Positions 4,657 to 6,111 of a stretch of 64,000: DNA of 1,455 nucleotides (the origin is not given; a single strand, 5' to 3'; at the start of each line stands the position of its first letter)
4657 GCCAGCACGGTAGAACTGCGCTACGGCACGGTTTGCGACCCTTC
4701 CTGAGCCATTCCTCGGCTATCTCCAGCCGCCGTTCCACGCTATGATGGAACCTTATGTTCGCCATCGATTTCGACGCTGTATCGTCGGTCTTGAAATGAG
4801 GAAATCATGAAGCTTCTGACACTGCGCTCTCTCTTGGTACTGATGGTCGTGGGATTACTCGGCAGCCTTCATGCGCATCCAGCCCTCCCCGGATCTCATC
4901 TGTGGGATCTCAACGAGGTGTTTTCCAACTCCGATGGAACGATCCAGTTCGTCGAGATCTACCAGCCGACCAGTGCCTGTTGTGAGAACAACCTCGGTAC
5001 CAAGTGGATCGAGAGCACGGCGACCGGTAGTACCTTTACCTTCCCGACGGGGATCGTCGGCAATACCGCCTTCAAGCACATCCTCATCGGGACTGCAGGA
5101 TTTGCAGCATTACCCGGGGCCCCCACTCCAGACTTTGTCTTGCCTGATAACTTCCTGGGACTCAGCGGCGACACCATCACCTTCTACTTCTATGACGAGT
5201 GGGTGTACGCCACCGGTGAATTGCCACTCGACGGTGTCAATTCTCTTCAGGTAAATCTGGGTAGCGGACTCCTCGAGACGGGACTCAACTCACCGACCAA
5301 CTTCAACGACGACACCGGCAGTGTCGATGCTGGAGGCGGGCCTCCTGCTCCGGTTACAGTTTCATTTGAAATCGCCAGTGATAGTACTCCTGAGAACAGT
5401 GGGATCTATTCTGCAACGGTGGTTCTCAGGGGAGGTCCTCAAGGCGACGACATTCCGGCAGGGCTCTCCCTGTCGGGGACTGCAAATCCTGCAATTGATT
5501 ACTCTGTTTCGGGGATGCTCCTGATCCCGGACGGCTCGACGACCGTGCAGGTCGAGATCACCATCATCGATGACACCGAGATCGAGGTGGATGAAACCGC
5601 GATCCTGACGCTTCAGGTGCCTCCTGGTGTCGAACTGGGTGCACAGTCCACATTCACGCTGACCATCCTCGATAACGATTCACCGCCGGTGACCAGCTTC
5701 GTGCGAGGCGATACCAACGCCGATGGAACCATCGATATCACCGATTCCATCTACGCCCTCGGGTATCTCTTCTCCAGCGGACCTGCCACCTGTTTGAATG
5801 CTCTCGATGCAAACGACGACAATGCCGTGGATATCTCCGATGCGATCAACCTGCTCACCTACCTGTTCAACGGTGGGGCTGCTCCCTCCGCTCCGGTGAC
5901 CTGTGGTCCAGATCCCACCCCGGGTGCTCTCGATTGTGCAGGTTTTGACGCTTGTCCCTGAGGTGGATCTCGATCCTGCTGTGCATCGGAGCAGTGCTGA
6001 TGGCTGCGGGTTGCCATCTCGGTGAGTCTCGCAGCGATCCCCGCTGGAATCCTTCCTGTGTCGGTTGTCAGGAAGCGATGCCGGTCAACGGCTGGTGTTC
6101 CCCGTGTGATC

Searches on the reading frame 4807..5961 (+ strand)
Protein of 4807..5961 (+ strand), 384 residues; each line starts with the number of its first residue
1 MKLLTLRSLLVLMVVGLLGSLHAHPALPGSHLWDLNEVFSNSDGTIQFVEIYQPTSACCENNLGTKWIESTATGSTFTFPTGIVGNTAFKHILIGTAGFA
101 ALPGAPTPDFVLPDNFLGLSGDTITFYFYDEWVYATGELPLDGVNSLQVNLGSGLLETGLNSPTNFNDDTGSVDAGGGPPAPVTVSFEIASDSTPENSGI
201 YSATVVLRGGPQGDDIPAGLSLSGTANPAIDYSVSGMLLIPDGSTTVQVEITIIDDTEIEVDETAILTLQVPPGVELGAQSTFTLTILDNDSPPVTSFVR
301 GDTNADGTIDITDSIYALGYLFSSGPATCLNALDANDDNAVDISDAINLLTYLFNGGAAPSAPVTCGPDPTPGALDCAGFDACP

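Call 47: search_protein_families(library=pfam, proteins=[window:4807-5961:+], max_evalue=0.00001)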
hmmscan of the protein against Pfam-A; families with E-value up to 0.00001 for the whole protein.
window:4807-5961:+ (384 aa): 1 family
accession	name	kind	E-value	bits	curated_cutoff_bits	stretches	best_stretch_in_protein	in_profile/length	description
PF03160.20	Calx-beta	-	7.1e-06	26.5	27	0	182-291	5-119/119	Calx-beta domain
